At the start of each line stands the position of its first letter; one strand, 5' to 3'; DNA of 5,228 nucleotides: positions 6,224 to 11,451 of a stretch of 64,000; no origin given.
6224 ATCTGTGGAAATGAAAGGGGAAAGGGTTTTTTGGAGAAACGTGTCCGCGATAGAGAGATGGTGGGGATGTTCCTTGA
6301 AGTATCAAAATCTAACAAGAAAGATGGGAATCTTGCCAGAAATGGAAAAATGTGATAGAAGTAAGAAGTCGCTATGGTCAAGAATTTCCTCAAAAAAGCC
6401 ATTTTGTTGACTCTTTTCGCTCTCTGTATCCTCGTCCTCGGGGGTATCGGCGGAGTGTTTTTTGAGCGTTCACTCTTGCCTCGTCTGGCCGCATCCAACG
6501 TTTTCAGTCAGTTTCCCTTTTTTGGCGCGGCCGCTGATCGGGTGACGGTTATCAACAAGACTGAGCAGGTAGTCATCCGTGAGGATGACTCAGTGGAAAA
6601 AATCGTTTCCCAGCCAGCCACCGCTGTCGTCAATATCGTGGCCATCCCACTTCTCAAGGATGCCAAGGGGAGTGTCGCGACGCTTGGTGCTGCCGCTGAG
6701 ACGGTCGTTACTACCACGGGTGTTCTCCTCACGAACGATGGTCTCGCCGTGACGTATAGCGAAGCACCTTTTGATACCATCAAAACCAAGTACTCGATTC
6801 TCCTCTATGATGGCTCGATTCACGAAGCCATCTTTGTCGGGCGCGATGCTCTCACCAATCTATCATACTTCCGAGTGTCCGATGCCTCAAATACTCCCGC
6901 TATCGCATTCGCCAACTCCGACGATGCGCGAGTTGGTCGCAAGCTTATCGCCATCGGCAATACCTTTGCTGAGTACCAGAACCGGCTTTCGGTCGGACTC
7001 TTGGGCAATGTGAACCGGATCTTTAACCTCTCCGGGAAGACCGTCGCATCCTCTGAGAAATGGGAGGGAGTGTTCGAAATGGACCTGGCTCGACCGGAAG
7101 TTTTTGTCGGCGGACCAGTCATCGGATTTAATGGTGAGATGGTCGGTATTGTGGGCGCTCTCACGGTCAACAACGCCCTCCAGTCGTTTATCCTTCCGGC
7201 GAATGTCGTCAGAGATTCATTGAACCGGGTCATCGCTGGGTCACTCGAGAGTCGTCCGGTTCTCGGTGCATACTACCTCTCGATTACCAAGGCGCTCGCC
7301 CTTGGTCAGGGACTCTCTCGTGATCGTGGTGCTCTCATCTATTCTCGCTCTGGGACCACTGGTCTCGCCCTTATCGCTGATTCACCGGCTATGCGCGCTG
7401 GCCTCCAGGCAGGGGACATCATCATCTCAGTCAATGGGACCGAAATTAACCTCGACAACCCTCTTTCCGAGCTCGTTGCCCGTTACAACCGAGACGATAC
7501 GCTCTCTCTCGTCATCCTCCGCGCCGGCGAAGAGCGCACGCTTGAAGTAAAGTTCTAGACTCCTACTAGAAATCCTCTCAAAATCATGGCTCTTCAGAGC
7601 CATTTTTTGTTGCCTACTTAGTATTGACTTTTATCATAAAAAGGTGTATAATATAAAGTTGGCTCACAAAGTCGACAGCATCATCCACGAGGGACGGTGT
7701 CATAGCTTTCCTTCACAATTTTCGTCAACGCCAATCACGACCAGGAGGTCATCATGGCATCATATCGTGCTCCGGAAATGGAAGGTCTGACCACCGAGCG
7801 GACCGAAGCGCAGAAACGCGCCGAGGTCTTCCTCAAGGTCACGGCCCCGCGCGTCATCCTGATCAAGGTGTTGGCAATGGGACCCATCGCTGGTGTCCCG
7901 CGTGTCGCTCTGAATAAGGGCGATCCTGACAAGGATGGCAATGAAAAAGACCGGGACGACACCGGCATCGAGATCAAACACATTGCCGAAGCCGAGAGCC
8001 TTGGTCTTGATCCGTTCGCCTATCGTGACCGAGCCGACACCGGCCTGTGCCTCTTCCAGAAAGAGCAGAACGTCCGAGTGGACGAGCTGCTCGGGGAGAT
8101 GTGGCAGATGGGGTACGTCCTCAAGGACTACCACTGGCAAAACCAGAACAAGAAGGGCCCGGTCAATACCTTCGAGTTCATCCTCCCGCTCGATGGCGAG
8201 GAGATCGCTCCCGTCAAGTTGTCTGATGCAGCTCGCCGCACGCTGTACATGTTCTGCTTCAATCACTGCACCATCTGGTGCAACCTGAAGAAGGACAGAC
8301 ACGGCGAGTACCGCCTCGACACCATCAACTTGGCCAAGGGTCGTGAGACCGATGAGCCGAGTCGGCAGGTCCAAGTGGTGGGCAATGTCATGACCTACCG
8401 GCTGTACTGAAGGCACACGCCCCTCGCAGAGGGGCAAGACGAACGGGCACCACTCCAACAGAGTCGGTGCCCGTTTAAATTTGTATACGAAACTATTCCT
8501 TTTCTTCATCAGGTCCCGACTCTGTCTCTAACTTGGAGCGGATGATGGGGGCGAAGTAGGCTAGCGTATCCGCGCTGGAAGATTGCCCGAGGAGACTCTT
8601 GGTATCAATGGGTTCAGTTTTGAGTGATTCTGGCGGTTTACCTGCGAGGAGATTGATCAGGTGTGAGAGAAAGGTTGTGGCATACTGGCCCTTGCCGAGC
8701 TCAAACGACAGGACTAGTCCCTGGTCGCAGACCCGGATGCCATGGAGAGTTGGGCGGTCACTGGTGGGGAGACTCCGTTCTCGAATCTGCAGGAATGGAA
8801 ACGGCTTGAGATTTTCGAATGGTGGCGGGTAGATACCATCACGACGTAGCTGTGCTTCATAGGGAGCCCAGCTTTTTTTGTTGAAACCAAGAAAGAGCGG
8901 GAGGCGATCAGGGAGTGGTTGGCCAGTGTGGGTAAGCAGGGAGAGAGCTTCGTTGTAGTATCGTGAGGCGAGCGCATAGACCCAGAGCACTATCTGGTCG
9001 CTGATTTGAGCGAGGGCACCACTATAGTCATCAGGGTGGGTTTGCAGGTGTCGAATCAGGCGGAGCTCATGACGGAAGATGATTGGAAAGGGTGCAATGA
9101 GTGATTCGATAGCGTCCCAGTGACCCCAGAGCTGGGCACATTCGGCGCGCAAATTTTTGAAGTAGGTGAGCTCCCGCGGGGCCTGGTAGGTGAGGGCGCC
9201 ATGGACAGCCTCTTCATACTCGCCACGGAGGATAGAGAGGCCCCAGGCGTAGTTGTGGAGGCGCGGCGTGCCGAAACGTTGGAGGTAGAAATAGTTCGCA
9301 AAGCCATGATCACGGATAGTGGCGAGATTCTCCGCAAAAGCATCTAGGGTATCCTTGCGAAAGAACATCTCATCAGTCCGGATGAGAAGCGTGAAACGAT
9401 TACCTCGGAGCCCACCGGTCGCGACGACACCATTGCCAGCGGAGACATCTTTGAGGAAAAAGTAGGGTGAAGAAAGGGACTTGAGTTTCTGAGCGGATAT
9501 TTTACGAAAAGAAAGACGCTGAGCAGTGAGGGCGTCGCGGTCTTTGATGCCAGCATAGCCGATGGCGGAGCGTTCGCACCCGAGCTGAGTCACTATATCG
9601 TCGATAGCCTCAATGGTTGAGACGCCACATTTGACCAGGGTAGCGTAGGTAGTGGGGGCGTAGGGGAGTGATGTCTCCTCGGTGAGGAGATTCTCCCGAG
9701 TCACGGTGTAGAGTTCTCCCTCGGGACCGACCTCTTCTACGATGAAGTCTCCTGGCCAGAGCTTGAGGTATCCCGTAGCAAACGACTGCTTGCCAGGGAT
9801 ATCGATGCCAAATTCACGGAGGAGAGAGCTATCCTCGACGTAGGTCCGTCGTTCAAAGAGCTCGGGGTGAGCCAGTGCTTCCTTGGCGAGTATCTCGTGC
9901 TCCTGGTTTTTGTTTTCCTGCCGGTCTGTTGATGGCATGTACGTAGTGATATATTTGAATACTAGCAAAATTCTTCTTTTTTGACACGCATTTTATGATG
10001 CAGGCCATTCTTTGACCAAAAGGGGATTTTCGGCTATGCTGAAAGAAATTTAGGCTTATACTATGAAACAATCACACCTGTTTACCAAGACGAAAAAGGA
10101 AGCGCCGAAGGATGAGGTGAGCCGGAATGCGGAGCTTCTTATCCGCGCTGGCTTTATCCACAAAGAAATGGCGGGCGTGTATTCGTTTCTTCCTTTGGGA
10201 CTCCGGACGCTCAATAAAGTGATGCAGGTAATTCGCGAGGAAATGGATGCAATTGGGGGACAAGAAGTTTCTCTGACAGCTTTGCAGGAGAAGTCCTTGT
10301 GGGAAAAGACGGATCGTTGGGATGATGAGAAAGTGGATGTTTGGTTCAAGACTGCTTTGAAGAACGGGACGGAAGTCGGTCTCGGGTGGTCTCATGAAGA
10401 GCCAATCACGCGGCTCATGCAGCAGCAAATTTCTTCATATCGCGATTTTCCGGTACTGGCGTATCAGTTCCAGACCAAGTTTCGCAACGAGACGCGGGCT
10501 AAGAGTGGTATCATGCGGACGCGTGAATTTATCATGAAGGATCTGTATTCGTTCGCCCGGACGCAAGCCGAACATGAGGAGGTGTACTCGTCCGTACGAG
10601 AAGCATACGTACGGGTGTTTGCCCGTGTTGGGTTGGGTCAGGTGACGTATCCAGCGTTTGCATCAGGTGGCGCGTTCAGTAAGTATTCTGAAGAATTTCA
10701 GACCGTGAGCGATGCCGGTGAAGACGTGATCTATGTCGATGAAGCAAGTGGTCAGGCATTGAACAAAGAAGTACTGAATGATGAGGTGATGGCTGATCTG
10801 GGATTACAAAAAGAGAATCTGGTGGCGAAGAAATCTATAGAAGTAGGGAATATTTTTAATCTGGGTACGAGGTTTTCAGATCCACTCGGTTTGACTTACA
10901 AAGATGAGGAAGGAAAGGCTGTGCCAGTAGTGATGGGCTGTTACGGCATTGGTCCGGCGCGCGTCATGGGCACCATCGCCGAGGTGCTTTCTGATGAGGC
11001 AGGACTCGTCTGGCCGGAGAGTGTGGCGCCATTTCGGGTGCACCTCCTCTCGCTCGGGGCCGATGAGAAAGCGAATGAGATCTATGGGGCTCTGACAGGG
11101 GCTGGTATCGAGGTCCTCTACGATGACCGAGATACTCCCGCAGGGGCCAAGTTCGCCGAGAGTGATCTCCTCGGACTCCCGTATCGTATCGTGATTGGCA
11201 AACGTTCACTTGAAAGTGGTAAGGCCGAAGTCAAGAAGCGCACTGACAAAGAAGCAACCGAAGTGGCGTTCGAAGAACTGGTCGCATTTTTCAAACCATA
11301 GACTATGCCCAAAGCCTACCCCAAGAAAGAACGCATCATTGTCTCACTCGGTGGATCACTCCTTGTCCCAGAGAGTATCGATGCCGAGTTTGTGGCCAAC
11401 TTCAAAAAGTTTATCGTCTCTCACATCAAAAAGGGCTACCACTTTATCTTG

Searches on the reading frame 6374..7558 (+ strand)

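Call 69: search_protein_families(library=pfam, proteins=[window:6374-7558:+], max_evalue=0.00001)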
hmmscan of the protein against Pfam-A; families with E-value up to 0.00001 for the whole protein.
window:6374-7558:+ (394 aa): 3 families
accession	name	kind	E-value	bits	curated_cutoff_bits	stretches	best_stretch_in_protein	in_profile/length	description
PF13180.12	PDZ_2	-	1.5e-11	44.8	27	1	334-393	20-79/80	PDZ domain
PF13365.12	Trypsin_2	-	9e-11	43.1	27.6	1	112-259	6-144/144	Trypsin-like peptidase domain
PF17820.7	PDZ_6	-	3.9e-10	39.8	27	1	334-367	6-39/54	PDZ domain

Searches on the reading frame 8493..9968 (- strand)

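Call 69: search_protein_families(library=pfam, proteins=[window:8493-9968:-], max_evalue=0.00001)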
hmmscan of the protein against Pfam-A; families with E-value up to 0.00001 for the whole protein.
window:8493-9968:- (491 aa): 1 family
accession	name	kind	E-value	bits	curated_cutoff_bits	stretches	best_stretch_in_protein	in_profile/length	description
PF01142.23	TruD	-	2.7e-50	171.9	27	1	65-352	15-287/412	tRNA pseudouridine synthase D (TruD)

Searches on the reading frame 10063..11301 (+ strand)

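Call 69: search_protein_families(library=pfam, proteins=[window:10063-11301:+], max_evalue=0.00001)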
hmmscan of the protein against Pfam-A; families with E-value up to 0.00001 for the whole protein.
window:10063-11301:+ (412 aa): 2 families
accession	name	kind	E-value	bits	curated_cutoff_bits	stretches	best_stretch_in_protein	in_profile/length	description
PF00587.30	tRNA-synt_2b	-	1.1e-28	100.9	29.3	1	95-307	1-177/179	tRNA synthetase class II core domain (G, H, P, S and T)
PF03129.25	HGTP_anticodon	-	2e-19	70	21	1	333-411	14-92/94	Anticodon binding domain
